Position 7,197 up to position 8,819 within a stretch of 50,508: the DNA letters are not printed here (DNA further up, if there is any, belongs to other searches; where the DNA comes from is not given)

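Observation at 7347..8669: Hemerythrin-domain::proline dehydrogenase fusion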

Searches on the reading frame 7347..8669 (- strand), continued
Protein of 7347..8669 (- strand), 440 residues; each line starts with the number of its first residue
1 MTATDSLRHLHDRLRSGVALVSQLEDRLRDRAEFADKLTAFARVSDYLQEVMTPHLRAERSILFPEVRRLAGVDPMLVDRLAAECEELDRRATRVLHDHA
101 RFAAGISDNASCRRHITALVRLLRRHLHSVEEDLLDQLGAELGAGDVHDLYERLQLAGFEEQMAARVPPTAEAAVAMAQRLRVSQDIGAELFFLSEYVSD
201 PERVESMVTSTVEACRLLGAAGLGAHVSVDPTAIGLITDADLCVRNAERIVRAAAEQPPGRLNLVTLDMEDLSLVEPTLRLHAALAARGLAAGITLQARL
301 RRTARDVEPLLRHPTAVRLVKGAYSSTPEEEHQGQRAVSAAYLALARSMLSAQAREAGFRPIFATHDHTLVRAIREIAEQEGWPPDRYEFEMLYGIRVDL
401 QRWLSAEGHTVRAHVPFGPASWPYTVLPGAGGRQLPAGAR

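Call 19: find_encoding_contigs(protein=P0005, flank=8000, max_places=2)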
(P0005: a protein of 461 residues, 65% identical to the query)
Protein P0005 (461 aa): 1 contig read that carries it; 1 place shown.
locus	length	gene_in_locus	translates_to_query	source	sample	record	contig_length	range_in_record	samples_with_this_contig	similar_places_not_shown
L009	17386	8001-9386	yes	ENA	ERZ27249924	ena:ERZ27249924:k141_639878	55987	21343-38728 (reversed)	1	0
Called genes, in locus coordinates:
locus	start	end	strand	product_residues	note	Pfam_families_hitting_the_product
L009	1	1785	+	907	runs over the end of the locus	PF13302:Acetyltransf_3, PF00583:Acetyltransf_1, PF13508:Acetyltransf_7 (weak), PF02629:CoA_binding, PF13380:CoA_binding_2, PF13607:Succ_CoA_lig, PF19045:Ligase_CoA_2, PF13549:ATP-grasp_5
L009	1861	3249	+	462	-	PF01654:Cyt_bd_oxida_I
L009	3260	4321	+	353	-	PF02322:Cyt_bd_oxida_II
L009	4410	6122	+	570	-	PF00664:ABC_membrane, PF13304:AAA_21 (faint), PF00005:ABC_tran, PF02463:SMC_N (faint)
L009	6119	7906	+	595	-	PF00664:ABC_membrane, PF00005:ABC_tran, PF13304:AAA_21 (faint)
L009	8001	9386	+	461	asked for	PF01814:Hemerythrin, PF01619:Pro_dh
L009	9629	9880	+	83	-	PF01455:HupF_HypC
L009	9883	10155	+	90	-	PF01455:HupF_HypC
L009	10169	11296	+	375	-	PF01924:HypD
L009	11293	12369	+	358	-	PF00586:AIRS, PF02769:AIRS_C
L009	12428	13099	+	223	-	PF02674:Colicin_V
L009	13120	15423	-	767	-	PF00708:Acylphosphatase, PF07503:zf-HYPF, PF01300:Sua5_yciO_yrdC, PF17788:HypF_C, PF22521:HypF_C_2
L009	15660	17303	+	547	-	PF02776:TPP_enzyme_N, PF00205:TPP_enzyme_M, PF02775:TPP_enzyme_C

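Call 27: find_encoding_contigs(protein=P0092, flank=7000, max_places=2)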
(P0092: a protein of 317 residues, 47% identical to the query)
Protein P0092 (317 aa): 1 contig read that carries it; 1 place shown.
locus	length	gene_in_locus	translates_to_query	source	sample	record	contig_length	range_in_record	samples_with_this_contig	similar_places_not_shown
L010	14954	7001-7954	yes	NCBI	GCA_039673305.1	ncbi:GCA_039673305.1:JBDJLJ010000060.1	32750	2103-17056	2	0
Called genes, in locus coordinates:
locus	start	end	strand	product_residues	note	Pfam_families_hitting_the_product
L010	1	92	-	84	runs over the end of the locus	PF00550:PP-binding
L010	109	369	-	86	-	PF00550:PP-binding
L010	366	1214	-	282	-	PF01553:Acyltransferase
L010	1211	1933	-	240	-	PF13723:Ketoacyl-synt_2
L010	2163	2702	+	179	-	PF01648:ACPS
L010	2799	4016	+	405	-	PF00042:Globin, PF00175:NAD_binding_1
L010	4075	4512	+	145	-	PF02082:Rrf2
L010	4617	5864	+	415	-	PF01266:DAO, PF03486:HI0933_like (faint), PF03721:UDPG_MGDP_dh_N (weak), PF07992:Pyr_redox_2 (faint), PF12831:FAD_oxidored (faint), PF13450:NAD_binding_8 (weak)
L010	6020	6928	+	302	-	PF00892:EamA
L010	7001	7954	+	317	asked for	PF01619:Pro_dh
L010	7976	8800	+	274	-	PF02311:AraC_binding, PF12833:HTH_18, PF00165:HTH_AraC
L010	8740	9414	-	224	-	PF02525:Flavodoxin_2, PF03358:FMN_red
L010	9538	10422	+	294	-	PF00126:HTH_1, PF03466:LysR_substrate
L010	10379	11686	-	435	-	PF07690:MFS_1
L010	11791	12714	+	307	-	PF00126:HTH_1, PF03466:LysR_substrate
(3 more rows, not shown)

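Call 28: find_encoding_contigs(protein=P0067, flank=7000, max_places=2)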
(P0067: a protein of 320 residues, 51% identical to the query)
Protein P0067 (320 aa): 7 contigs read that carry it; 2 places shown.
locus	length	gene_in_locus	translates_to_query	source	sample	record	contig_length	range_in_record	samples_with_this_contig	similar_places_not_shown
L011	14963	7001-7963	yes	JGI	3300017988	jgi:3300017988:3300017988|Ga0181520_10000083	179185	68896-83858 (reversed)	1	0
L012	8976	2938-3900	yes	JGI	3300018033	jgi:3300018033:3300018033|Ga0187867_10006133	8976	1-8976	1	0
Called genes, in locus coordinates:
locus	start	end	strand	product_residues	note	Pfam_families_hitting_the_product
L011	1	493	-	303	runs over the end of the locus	PF05116:S6PP (faint), PF00702:Hydrolase, PF08282:Hydrolase_3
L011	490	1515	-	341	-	PF00389:2-Hacid_dh, PF02826:2-Hacid_dh_C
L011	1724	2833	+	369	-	PF00270:DEAD, PF04851:ResIII, PF00271:Helicase_C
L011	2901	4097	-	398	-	PF00581:Rhodanese, PF00899:ThiF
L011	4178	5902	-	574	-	PF02776:TPP_enzyme_N, PF16582:TPP_enzyme_M_2, PF02775:TPP_enzyme_C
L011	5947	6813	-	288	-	PF18374:Enolase_like_N, PF13378:MR_MLE_C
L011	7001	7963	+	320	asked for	PF01619:Pro_dh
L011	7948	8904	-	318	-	PF01040:UbiA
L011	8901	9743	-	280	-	PF00378:ECH_1, PF16113:ECH_2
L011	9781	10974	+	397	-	PF00501:AMP-binding, PF13193:AMP-binding_C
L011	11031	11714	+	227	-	PF01209:Ubie_methyltran, PF13489:Methyltransf_23, PF13649:Methyltransf_25, PF13847:Methyltransf_31, PF08241:Methyltransf_11, PF08242:Methyltransf_12 (weak)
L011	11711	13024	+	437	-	PF00425:Chorismate_bind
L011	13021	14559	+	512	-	PF01225:Mur_ligase (weak), PF08245:Mur_ligase_M, PF02875:Mur_ligase_C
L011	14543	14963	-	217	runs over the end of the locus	PF02527:GidB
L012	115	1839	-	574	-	PF02776:TPP_enzyme_N, PF16582:TPP_enzyme_M_2, PF02775:TPP_enzyme_C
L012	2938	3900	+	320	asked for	PF01619:Pro_dh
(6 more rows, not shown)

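Call 29: find_encoding_contigs(protein=P0052, flank=7000, max_places=2)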
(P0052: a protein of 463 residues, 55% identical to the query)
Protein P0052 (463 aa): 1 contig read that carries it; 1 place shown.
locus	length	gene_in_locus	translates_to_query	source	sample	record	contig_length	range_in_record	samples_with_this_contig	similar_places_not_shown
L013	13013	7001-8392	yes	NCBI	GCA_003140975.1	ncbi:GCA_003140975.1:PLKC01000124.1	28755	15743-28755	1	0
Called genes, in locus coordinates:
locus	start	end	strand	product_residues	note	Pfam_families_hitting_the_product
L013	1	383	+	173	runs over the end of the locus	PF01553:Acyltransferase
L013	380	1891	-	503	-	PF00672:HAMP, PF00512:HisKA, PF02518:HATPase_c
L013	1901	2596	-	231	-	PF00072:Response_reg, PF00486:Trans_reg_C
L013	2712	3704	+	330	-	PF14378:PAP2_3, PF01569:PAP2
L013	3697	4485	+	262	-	PF02811:PHP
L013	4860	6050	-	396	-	PF13784:Fic_N, PF02661:Fic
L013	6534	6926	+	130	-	PF13460:NAD_binding_10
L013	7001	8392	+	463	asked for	PF01619:Pro_dh, PF04134:DCC1-like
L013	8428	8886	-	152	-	PF04075:F420H2_quin_red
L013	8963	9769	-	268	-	-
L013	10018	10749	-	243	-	PF06912:DUF1275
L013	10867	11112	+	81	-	PF10944:DUF2630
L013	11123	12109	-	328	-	PF01544:CorA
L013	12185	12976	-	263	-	PF12840:HTH_20, PF08327:AHSA1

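Call 30: predict_structure(alignment_id=A2)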
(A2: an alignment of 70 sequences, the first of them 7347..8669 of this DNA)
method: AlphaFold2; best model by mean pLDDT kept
length: 440 residues; sequences in the alignment: 70
mean_pLDDT: 91.7   pTM: 0.83
mean pLDDT of the five models: 91.7, 91.5, 91.3, 90.6, 89.8
residues with pLDDT >= 90: 369; 70-90: 47; 50-70: 8; < 50: 16
segments of 3 or more residues with pLDDT < 50: 425-440
pLDDT, mean of each block of 10 residues (from residue 1): 90 94 94 91 92 95 96 97 97 93 90 96 97 95 95 91 86 94 94 88 95 97 96 95 98 91 89 94 97 96 98 98 84 95 99 98 97 98 97 90 96 90 48 34
secondary structure, 60 per line:
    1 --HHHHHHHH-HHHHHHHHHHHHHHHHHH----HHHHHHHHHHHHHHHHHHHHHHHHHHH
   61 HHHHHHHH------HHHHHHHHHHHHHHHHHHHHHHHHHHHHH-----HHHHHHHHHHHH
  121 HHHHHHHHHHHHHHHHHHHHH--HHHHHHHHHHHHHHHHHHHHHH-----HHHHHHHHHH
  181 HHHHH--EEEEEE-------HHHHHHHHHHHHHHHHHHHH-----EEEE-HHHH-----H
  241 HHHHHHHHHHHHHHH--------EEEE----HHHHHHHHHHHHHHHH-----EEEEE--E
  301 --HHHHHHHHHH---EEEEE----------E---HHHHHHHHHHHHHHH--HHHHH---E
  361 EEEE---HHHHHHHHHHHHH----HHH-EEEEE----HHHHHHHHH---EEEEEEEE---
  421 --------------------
elements in order: H3-10 H12-29 H34-68 H75-103 H109-141 H144-165 H171-185 E188-193 H201-220 E226-229 H231-234 H240-255 E264-267 H272-287 E293-297 H303-312 E316-320 H335-349 H352-356 E360-364 H368-380 E389-393 H398-406 E410-417

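Call 31: find_related_loci(query=A2, collection=genome_contigs, flank=10000)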
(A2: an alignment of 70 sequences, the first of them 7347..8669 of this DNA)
Query A2 (440 aa) in genome_contigs; peptide patterns used: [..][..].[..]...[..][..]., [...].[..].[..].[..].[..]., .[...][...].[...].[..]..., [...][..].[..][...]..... (x = any residue, [..] = any of these).
506 stretches matched a pattern; 415 encode a relative of the query (tblastn E <= 1e-3); the best 80 are kept; 80 distinct loci.
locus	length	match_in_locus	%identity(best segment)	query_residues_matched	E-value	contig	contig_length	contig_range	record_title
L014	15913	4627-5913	67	1-430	5e-174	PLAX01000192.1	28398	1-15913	MAG: Candidatus Dormiibacterota bacterium isolate bog_852 73.20111000_S2D.15_contig_7068, whole genome shotgun sequence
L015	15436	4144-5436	66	1-432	8e-171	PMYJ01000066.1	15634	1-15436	MAG: Candidatus Dormiibacterota bacterium isolate fen_839 73.20110800_E2D.52_contig_36988, whole genome shotgun sequence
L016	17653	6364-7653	66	1-431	1e-170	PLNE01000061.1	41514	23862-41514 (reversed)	MAG: Candidatus Dormiibacterota bacterium isolate fen_879 73.20120800_E2D.47_contig_17124, whole genome shotgun sequence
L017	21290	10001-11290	66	1-431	7e-169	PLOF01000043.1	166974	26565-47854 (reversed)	MAG: Candidatus Dormiibacterota bacterium isolate fen_878 73.20120800_E1D.24_contig_99, whole genome shotgun sequence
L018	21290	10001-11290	64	1-431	1e-167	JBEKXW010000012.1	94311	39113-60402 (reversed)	MAG: Candidatus Dormibacteria bacterium isolate SPRUCE 660 SPRUCE_660_12, whole genome shotgun sequence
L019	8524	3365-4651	65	1-430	2e-167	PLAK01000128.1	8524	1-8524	MAG: Candidatus Changshengia sp. isolate bog_854 73.20111000_S2M.16_contig_45400, whole genome shotgun sequence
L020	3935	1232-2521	64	1-431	2e-173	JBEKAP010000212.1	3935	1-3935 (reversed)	MAG: Candidatus Dormibacteria bacterium isolate SPRUCE 115 SPRUCE_115_212, whole genome shotgun sequence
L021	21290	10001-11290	65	1-431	2e-166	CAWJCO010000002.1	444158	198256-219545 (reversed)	MAG: uncultured Chloroflexia bacterium isolate MFD04492.bin.2.96 genome assembly, contig: contig_25959, whole genome sho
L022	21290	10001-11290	64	1-431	2e-165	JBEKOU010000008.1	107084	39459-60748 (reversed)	MAG: Candidatus Dormibacteria bacterium isolate SPRUCE 448 SPRUCE_448_8, whole genome shotgun sequence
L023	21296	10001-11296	63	1-430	3e-165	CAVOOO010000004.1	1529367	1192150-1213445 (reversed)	MAG: uncultured Chloroflexia bacterium isolate MFD00082.bin.2.3 genome assembly, contig: contig_1676, whole genome shotg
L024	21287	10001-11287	64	1-429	3e-162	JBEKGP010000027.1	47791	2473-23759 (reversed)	MAG: Candidatus Dormibacteria bacterium isolate SPRUCE 256 SPRUCE_256_27, whole genome shotgun sequence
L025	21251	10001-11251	66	1-417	5e-160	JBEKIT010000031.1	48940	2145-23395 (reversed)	MAG: Candidatus Dormibacteria bacterium isolate SPRUCE 306 SPRUCE_306_31, whole genome shotgun sequence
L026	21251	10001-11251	65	1-417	2e-158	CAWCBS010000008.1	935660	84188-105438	MAG: uncultured Chloroflexia bacterium isolate MFD05512.bin.2.117 genome assembly, contig: contig_29949, whole genome sh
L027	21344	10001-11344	62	1-440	1e-158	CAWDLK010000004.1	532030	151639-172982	MAG: uncultured Chloroflexia bacterium isolate MFD04492.bin.1.163 genome assembly, contig: contig_26201, whole genome sh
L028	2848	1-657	66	213-432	1e-86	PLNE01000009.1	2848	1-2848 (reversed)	MAG: Candidatus Dormiibacterota bacterium isolate fen_879 73.20120800_E2D.47_contig_99755, whole genome shotgun sequence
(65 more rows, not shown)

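Call 38: fold_search(model_id=the predicted structure, library=pdb)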
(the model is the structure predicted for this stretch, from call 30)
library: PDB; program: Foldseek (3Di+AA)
matches with E <= 10: 1036; with E <= 0.001: 84
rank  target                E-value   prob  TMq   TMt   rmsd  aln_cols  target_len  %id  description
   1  2ekg_B                5.3e-17  1.00  0.55  0.80   1.9       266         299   34  Structure of Thermus thermophilus Proline Dehydrogenase inactivated by N-propargylglycine (released 2008-04-01)
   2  2ekg_A                1.1e-16  1.00  0.54  0.81   1.8       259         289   35  Structure of Thermus thermophilus Proline Dehydrogenase inactivated by N-propargylglycine (released 2008-04-01)
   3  2g37_B                1.5e-16  1.00  0.56  0.81   3.1       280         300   35  Structure of Thermus thermophilus L-proline dehydrogenase (released 2007-02-27)
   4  2g37_A                1.7e-16  1.00  0.54  0.80   1.8       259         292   35  Structure of Thermus thermophilus L-proline dehydrogenase (released 2007-02-27)
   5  4h6q_A                1.8e-16  1.00  0.54  0.84   2.6       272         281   30  Structure of oxidized Deinococcus radiodurans proline dehydrogenase complexed with L-tetrahydrofuroic acid (released 2012-11-28)
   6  5m42                  2.7e-16  1.00  0.52  0.93   1.9       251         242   35  Structure of Thermus thermophilus L-proline dehydrogenase lacking alpha helices A, B and C (released 2017-03-15)
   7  4h6r_A                4.1e-16  1.00  0.55  0.87   2.1       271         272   30  Structure of reduced Deinococcus radiodurans proline dehydrogenase (released 2012-11-28)
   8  4h6r_C                8.3e-16  1.00  0.55  0.85   2.5       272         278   30  Structure of reduced Deinococcus radiodurans proline dehydrogenase (released 2012-11-28)
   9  4nmd_A                4.1e-13  1.00  0.54  0.25  14.7       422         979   19  Crystal structure of proline utilization A (PutA) from Geobacter sulfurreducens PCA reduced with dithionite (released 2014-02-19)
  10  4nmf_A                2.6e-12  1.00  0.54  0.25  13.2       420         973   20  Crystal structure of proline utilization A (PutA) from Geobacter sulfurreducens PCA inactivated by N-propargylglycine  (released 2014-02-19)
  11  7na0_B                4.8e-12  1.00  0.55  0.26  14.3       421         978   19  Structure of Geobacter sulfurreducens proline utilization A (PutA) variant A206W (released 2021-09-22)
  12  4nm9_A                5.9e-12  1.00  0.55  0.25  14.8       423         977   20  Crystal structure of the resting state of proline utilization A (PutA) from Geobacter sulfurreducens PCA (released 2014-02-19)
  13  5ur2_A                6.1e-12  1.00  0.54  0.26   3.3       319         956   22  Crystal structure of proline utilization A (PutA) from Bdellovibrio bacteriovorus inactivated by N-propargylglycine (released 2017-08-02)
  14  4nmf_B                6.1e-12  1.00  0.54  0.25  15.0       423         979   20  Crystal structure of proline utilization A (PutA) from Geobacter sulfurreducens PCA inactivated by N-propargylglycine  (released 2014-02-19)
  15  5ur2_B                7.1e-12  1.00  0.54  0.26   4.7       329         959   21  Crystal structure of proline utilization A (PutA) from Bdellovibrio bacteriovorus inactivated by N-propargylglycine (released 2017-08-02)
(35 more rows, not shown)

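Call 69: find_encoding_contigs(protein=P0002, flank=6000, max_places=2)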
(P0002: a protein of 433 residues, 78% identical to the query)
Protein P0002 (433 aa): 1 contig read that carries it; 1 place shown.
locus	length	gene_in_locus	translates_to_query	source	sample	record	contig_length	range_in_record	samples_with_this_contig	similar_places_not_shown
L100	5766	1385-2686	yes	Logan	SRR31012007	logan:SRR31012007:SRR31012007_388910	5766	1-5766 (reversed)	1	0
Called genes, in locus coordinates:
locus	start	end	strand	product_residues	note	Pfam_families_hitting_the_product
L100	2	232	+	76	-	?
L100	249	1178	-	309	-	PF00376:MerR, PF13411:MerR_1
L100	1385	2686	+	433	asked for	PF01814:Hemerythrin, PF01619:Pro_dh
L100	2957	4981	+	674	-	PF05257:CHAP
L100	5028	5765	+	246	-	?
